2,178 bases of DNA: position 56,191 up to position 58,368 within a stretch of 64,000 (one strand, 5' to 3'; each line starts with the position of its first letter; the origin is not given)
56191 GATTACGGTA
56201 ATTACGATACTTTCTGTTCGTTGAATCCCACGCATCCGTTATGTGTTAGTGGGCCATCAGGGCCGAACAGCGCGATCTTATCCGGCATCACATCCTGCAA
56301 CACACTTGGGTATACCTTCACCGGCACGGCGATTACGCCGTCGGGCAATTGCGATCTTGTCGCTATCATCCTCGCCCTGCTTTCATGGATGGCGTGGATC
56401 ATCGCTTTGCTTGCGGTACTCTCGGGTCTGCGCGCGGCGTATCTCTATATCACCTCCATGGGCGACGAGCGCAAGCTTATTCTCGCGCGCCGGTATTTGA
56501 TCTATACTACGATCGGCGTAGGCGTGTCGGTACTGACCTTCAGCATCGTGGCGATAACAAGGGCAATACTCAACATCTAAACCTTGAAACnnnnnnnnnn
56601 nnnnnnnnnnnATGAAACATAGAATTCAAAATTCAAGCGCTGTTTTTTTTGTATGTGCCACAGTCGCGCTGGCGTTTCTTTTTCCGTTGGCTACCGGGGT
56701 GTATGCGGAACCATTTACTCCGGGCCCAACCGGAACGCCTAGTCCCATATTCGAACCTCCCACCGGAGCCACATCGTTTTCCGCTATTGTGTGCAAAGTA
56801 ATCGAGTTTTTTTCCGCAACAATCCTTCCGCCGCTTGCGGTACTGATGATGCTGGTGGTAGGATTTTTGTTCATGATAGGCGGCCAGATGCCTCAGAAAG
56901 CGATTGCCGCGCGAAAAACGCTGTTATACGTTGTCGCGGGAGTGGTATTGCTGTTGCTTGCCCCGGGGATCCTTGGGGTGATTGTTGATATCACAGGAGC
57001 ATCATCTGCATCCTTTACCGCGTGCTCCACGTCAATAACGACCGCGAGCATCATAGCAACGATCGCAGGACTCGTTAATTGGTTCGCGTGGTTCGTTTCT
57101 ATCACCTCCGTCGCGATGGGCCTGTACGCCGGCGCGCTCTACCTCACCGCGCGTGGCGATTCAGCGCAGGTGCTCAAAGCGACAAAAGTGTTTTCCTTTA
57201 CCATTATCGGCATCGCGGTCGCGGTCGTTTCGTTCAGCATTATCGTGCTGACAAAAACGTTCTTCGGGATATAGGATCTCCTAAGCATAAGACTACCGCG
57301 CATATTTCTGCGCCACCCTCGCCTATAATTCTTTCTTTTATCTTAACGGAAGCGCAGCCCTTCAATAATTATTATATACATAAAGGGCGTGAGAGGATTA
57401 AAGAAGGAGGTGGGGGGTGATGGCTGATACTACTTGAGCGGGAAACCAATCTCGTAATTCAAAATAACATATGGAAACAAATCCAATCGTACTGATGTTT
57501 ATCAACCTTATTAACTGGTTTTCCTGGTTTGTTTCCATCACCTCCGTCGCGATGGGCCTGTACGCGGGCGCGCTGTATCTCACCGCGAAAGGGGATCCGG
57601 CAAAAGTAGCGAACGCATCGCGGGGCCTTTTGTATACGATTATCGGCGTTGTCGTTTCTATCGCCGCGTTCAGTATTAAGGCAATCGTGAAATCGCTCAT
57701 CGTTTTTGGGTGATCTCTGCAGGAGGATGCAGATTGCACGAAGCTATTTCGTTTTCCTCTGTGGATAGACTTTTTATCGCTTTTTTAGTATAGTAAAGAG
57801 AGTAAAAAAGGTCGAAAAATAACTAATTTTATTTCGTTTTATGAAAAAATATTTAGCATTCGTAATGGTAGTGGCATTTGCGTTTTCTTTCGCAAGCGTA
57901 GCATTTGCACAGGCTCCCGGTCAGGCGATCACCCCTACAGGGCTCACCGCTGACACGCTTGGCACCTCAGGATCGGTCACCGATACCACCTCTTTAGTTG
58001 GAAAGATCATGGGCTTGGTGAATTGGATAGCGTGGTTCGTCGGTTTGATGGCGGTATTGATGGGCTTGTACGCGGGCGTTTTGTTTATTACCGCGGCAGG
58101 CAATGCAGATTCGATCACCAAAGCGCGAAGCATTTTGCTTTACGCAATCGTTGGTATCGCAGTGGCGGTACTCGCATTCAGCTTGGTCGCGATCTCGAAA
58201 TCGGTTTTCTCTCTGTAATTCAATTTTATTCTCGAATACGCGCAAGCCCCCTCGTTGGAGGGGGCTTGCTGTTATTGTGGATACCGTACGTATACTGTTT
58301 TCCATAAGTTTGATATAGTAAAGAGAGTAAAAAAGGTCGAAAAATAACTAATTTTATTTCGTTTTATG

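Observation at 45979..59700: Co-directional surface-protein locus: solute-binding protein, 896-aa FN3/PKD protein, 2209-aa giant protein and six small secreted paralogues, all sharing a VirB2/TrbC-like two-helix domain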

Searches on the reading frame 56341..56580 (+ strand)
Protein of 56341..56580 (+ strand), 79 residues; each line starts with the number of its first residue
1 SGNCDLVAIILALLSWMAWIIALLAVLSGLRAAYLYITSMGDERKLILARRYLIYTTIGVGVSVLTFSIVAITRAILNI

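Call 21: search_solved_structures(query=A1, max_evalue=10, show_alignments=2)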
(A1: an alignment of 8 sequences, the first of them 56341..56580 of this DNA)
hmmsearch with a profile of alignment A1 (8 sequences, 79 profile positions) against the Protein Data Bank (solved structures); distinct sequences matched with E-value up to 10: 1.
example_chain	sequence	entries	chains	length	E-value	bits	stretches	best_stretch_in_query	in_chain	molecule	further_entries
5doq_B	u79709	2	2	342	1.1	12.7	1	17-54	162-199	Bd-type quinol oxidase subunit II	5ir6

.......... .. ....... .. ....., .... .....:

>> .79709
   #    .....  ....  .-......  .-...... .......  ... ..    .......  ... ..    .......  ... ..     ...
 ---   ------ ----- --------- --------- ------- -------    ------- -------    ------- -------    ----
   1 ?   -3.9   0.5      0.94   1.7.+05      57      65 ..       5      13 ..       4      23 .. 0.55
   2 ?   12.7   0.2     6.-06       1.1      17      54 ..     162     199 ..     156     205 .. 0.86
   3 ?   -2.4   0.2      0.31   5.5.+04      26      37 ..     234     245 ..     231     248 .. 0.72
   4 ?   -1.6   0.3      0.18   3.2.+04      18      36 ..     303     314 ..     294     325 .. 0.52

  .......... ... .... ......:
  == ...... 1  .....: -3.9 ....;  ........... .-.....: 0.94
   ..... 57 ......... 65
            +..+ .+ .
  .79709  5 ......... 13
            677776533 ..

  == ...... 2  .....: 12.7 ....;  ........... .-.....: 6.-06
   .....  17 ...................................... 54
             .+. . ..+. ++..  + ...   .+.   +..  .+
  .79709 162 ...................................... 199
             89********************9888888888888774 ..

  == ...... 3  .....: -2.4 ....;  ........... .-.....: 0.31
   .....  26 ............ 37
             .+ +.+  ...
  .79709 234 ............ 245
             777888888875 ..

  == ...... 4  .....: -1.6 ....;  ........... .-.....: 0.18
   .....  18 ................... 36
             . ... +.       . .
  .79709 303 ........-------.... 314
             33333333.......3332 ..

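Call 29: search_protein_representatives(alignment_id=A1)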
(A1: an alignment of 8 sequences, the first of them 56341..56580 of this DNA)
Query: 8 sequences, 79 profile positions. Proteins with E-value up to 0.001 (for the whole library): 51369; up to 1e-10: 3435; up to 1e-30: 52. The best 150 are listed.
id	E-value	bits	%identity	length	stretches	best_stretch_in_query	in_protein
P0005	2.6e-84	293.5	-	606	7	5-74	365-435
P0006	1.2e-65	233.7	-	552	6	10-71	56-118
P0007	1.2e-59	214.5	-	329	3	6-78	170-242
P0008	7.5e-56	202.3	-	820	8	8-71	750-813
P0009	4.6e-54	196.6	-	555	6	4-73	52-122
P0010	1.5e-53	194.9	-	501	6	2-70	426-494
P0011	8.0e-48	176.6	-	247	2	2-78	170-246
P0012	1.0e-47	176.3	-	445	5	4-71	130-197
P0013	1.2e-46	172.8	-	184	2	3-78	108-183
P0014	2.2e-45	168.8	-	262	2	4-78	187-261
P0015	4.2e-44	164.7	-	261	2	5-78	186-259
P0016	1.1e-43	163.4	-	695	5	5-73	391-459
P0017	2.2e-43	162.3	-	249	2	3-77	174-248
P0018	6.7e-43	160.8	-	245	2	5-77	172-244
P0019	7.5e-43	160.7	-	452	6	3-74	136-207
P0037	8.7e-36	138.0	-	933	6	5-73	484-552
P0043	8.3e-34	131.7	-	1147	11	6-72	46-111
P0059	4.2e-30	119.8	-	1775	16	4-74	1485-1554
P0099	5.8e-25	103.3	-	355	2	6-77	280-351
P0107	1.8e-24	101.7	-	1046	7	11-72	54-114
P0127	1.4e-23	98.9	-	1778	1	2-79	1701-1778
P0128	1.5e-23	98.8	-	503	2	9-72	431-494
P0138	5.4e-23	97.0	-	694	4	4-72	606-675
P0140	6.8e-23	96.7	-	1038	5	4-77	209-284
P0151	2.3e-22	95.0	-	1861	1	2-79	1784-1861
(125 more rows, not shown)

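Call 36: find_encoding_contigs(protein=P0127, flank=10000, max_places=4)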
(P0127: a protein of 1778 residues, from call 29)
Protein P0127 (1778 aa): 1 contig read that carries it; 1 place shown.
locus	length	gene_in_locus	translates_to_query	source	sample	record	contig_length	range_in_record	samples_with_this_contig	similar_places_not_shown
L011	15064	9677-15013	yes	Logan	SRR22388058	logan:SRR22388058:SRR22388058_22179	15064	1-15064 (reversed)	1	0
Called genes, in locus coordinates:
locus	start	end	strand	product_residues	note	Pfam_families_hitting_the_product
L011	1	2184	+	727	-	?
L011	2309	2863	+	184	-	PF01209:Ubie_methyltran, PF13489:Methyltransf_23 (weak), PF05175:MTS, PF06325:PrmA (weak), PF13847:Methyltransf_31, PF08241:Methyltransf_11, PF08242:Methyltransf_12, PF13649:Methyltransf_25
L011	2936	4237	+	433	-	PF01547:SBP_bac_1, PF13416:SBP_bac_8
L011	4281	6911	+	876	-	PF16656:Pur_ac_phosph_N (faint), PF00041:fn3 (weak), PF25788:Ig_Rha78A_N (faint), PF00041:fn3 (weak), PF18911:PKD_4, PF00801:PKD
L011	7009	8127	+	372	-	PF13243:SQHop_cyclase_C (faint)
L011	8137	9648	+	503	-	PF01040:UbiA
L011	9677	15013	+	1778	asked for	PF00801:PKD (weak), PF22352:K319L-like_PKD (faint), PF00801:PKD, PF18911:PKD_4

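Call 37: find_encoding_contigs(protein=P0151, flank=10000, max_places=4)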
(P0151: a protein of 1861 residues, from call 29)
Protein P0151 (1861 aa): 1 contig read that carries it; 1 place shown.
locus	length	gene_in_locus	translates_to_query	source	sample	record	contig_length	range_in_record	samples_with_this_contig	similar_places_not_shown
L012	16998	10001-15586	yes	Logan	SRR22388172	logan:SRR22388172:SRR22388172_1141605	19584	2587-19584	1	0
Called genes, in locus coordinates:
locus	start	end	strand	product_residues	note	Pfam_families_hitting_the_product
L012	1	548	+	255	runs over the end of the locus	PF01026:TatD_DNase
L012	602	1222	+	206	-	PF13483:Lactamase_B_3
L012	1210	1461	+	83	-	-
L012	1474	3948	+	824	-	PF00521:DNA_topoisoIV, PF03989:DNA_gyraseA_C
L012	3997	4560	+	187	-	PF13489:Methyltransf_23 (weak), PF01209:Ubie_methyltran, PF06325:PrmA (faint), PF13847:Methyltransf_31, PF08241:Methyltransf_11, PF08242:Methyltransf_12 (weak), PF13649:Methyltransf_25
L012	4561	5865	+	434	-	PF01547:SBP_bac_1, PF13416:SBP_bac_8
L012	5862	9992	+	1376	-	PF22352:K319L-like_PKD (faint), PF14870:PSII_BNR, PF00041:fn3, PF18911:PKD_4, PF00801:PKD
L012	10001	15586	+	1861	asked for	PF18911:PKD_4, PF00801:PKD (weak)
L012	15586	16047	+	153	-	PF18895:T4SS_pilin (weak)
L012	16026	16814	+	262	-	PF04956:TrbC (weak), PF18895:T4SS_pilin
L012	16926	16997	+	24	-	?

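Call 48: find_homologous_proteins(query=A1, max_evalue=0.001)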
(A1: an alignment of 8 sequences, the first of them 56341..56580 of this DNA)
Query A1 (8 sequences) (79 aa, profile of the alignment): 269 proteins with E <= 0.001 among 5201 candidates; the best 120 are listed.
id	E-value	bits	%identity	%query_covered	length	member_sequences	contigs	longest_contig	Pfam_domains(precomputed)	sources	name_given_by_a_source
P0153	2.8e-46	173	36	95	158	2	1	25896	PF18895.6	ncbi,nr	ncbi:hypothetical protein HY839_04255 [Candidatus Azambacteria bacterium]|nr:hypothetical protein [C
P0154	3.4e-40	154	37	95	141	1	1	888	PF18895.6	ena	-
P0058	1.2e-29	120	41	100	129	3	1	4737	PF18895.6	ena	-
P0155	4.3e-29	118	41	95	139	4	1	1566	PF18895.6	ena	-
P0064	1.0e-28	117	37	95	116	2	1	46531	PF18895.6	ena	-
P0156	1.7e-28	116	42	97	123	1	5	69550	PF18895.6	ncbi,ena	-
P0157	3.6e-28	115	38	92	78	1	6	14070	PF18895.6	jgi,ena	-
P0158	8.1e-28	114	41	94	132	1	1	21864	-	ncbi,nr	ncbi:hypothetical protein HY839_03080 [Candidatus Azambacteria bacterium]|nr:hypothetical protein [C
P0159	9.0e-28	114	40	100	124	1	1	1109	-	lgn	-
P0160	1.1e-27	114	45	95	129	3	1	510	PF18895.6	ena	-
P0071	1.1e-27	114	33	95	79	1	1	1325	PF18895.6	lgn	-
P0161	1.3e-27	113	48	100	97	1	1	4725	PF18895.6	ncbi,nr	ncbi:MAG: hypothetical protein NUV61_02520, partial [Candidatus Azambacteria bacterium]|nr:hypotheti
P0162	2.8e-27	112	42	97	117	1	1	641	PF18895.6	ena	-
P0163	3.2e-27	112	40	97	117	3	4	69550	PF18895.6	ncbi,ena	-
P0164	3.3e-27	112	42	94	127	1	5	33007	-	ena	-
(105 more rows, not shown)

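Call 72: list_cluster_members(proteins=[P0059, P0043, P0005, P0037, P0140, P0128, P0099, P0138, P0107, P0008])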
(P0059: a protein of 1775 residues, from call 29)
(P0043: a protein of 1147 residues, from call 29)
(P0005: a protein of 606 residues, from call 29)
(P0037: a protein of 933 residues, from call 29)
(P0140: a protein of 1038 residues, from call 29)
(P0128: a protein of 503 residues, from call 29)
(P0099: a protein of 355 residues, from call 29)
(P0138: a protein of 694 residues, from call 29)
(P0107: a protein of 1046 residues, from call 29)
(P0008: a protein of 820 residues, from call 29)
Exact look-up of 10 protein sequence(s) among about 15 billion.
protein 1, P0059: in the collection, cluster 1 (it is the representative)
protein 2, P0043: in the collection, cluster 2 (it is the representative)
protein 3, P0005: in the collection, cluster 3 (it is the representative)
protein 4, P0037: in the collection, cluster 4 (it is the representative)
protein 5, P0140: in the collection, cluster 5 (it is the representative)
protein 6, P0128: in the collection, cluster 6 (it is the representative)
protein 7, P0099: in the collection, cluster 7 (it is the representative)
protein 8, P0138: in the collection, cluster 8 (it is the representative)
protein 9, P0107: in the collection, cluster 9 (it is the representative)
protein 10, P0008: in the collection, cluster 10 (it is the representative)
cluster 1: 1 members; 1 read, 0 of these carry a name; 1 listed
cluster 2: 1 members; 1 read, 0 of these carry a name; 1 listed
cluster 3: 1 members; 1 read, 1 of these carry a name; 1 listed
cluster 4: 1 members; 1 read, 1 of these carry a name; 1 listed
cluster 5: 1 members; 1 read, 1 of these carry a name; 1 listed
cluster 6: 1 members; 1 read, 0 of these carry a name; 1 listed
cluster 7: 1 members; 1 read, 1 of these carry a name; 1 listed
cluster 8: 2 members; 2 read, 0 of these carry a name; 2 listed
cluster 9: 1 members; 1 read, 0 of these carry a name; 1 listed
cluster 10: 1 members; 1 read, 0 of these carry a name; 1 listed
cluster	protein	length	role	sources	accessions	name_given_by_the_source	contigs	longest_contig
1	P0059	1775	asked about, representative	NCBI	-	-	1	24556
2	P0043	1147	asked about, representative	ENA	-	-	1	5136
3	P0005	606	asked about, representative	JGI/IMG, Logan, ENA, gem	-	hypothetical protein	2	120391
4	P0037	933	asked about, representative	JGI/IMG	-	hypothetical protein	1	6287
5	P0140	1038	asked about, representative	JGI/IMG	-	hypothetical protein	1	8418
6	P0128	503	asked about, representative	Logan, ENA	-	-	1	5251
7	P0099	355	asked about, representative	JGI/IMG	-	hypothetical protein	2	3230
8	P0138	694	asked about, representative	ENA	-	-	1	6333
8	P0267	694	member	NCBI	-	-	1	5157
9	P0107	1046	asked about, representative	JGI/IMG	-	-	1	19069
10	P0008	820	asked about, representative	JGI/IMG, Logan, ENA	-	-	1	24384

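Call 73: find_encoding_contigs(protein=P0059, flank=10000, max_places=1)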
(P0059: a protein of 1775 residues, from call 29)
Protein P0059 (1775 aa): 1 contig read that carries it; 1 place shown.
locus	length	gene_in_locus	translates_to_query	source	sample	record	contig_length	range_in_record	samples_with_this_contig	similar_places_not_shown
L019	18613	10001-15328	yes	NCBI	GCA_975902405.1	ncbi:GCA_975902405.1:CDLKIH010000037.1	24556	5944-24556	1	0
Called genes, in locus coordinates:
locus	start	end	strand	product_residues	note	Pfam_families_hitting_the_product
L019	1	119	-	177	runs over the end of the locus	PF02441:Flavoprotein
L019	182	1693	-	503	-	PF20123:DUF6513 (weak), PF00809:Pterin_bind, PF14251:PterinBD-DUF4346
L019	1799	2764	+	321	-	PF09822:ABC_transp_aux (faint)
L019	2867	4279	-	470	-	PF25596:CPSase_L_D1, PF02222:ATP-grasp, PF02786:CPSase_L_D2, PF07478:Dala_Dala_lig_C, PF02787:CPSase_L_D3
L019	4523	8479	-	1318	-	PF05048:NosD, PF13229:Beta_helix, PF05048:NosD, PF13229:Beta_helix, PF05048:NosD, PF13229:Beta_helix, PF05048:NosD (weak)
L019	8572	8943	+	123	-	PF13742:tRNA_anti_2 (faint), PF01336:tRNA_anti-codon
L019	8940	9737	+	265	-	PF06023:Csa1 (weak), PF12705:PDDEXK_1, PF01930:Cas_Cas4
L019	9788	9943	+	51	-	PF00832:Ribosomal_L39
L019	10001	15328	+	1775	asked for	PF04956:TrbC, PF18895:T4SS_pilin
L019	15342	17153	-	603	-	PF00361:Proton_antipo_M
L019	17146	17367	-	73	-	-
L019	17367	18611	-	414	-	?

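Call 74: find_encoding_contigs(protein=P0005, flank=10000, max_places=1)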
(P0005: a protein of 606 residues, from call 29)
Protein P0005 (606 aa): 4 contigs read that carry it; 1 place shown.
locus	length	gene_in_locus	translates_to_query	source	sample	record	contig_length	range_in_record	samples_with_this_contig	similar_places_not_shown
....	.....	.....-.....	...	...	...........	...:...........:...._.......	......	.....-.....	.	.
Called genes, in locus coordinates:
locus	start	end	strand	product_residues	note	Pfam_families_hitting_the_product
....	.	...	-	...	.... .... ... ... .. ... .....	-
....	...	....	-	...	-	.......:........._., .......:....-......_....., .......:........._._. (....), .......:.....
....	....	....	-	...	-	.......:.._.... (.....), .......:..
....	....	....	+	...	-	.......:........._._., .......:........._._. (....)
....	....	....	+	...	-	-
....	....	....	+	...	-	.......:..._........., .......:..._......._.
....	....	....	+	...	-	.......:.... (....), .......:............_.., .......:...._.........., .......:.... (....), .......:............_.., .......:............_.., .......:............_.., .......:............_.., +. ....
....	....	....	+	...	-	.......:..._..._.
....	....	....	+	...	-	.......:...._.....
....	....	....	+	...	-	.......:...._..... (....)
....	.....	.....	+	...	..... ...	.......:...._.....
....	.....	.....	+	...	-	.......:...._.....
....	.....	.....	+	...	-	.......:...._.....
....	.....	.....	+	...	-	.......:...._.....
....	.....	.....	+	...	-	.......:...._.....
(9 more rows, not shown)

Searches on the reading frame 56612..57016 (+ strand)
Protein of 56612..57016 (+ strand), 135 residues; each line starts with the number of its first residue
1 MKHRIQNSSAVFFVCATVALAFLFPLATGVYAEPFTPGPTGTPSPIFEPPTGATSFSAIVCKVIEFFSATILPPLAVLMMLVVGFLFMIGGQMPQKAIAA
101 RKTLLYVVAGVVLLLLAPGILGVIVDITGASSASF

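Call 60: search_dna_similar(query=window:56612-57016:+, collection=plasmids, mode=protein, max_evalue=1, max_rows=15)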
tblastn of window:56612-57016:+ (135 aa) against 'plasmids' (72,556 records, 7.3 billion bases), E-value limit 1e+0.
No match.

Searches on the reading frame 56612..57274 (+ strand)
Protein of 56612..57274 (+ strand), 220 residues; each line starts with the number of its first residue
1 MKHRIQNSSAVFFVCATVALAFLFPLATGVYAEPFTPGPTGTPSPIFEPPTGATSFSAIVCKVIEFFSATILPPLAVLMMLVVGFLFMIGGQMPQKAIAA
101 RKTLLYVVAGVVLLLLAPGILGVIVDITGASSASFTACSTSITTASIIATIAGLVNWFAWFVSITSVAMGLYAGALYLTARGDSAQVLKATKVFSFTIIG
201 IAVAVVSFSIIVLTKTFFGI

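Call 3: search_protein_families(library=pfam, proteins=[window:56612-57274:+], max_evalue=1)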
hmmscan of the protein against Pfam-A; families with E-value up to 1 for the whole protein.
window:56612-57274:+ (220 aa): 4 families
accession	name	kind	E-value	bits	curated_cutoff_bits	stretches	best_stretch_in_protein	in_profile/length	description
PF18895.5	T4SS_pilin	-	2.7e-09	37.4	26.6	2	71-124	19-71/71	Type IV secretion system pilin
PF04956.18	TrbC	-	8.1e-08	32.8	27.9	1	6-122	4-96/98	TrbC/VIRB2 pilin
PF02322.20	Cyt_bd_oxida_II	-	0.64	9.8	35.6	1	67-212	77-209/302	Cytochrome bd terminal oxidase subunit II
PF23484.1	YBR126W-A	-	0.96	9.9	27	0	103-119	31-47/68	YBR126W-A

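Call 26: search_protein_families(library=ncbifam, proteins=[window:56612-57274:+], max_evalue=0.01)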
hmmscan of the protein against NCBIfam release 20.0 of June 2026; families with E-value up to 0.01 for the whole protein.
window:56612-57274:+ (220 aa): 1 family
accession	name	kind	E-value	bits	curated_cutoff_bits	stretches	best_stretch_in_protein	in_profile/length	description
NF045849.1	ICE_MMCAP2_0565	equivalog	0.0067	16.1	40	1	55-127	4-79/80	Mbov_0395 family pilin-like conjugal transfer protein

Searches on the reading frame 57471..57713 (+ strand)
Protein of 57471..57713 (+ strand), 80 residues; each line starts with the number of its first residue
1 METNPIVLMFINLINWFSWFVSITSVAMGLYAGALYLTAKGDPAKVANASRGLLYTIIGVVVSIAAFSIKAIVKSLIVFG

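Call 3: search_protein_families(library=pfam, proteins=[window:57471-57713:+], max_evalue=1)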
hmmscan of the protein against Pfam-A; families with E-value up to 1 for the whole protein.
window:57471-57713:+ (80 aa): 6 families
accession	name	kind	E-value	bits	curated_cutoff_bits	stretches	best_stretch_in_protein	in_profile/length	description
PF18895.5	T4SS_pilin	-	1.8e-07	31.6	26.6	1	12-66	11-64/71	Type IV secretion system pilin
PF02322.20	Cyt_bd_oxida_II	-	2.8e-05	24.1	35.6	1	10-70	148-208/302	Cytochrome bd terminal oxidase subunit II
PF00335.26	Tetraspanin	-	0.13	12.3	32.1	1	10-68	4-61/225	Tetraspanin family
PF10011.15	DUF2254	-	0.25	10.5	28.8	1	19-75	5-70/368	Predicted membrane protein (DUF2254)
PF08507.15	COPI_assoc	-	0.6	10.6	30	0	49-75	68-95/130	COPI associated protein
PF02468.20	PsbN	-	0.73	10.2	25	0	55-69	9-23/43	Photosystem II reaction centre N protein (psbN)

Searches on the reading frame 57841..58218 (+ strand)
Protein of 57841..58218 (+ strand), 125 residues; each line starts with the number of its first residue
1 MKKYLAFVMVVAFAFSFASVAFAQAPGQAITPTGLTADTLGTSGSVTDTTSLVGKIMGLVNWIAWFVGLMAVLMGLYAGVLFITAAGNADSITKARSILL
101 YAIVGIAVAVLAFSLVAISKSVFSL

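Call 3: search_protein_families(library=pfam, proteins=[window:57841-58218:+], max_evalue=1)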
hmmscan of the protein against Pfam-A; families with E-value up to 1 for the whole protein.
window:57841-58218:+ (125 aa): 4 families
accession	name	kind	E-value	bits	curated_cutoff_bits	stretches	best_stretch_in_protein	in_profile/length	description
PF18895.5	T4SS_pilin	-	4.3e-08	33.5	26.6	1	50-116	3-68/71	Type IV secretion system pilin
PF02322.20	Cyt_bd_oxida_II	-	0.043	13.6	35.6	1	43-116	143-208/302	Cytochrome bd terminal oxidase subunit II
PF13994.11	PgaD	-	0.33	11.3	27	1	59-111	35-88/148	PgaD-like protein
PF00335.26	Tetraspanin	-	0.68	10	32.1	1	56-116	4-63/225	Tetraspanin family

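Call 26: search_protein_families(library=ncbifam, proteins=[window:57841-58218:+], max_evalue=0.01)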
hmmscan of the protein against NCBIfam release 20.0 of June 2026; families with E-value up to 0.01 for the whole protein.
window:57841-58218:+ (125 aa): 2 families
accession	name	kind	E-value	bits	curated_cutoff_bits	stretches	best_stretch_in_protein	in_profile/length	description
NF045849.1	ICE_MMCAP2_0565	equivalog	0.0009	18.9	40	1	50-118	7-75/80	Mbov_0395 family pilin-like conjugal transfer protein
NF040942.2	hypo_ExtJ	equivalog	0.0051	17.2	52.5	1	1-25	1-25/77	selenite/tellurite reduction operon protein ExtJ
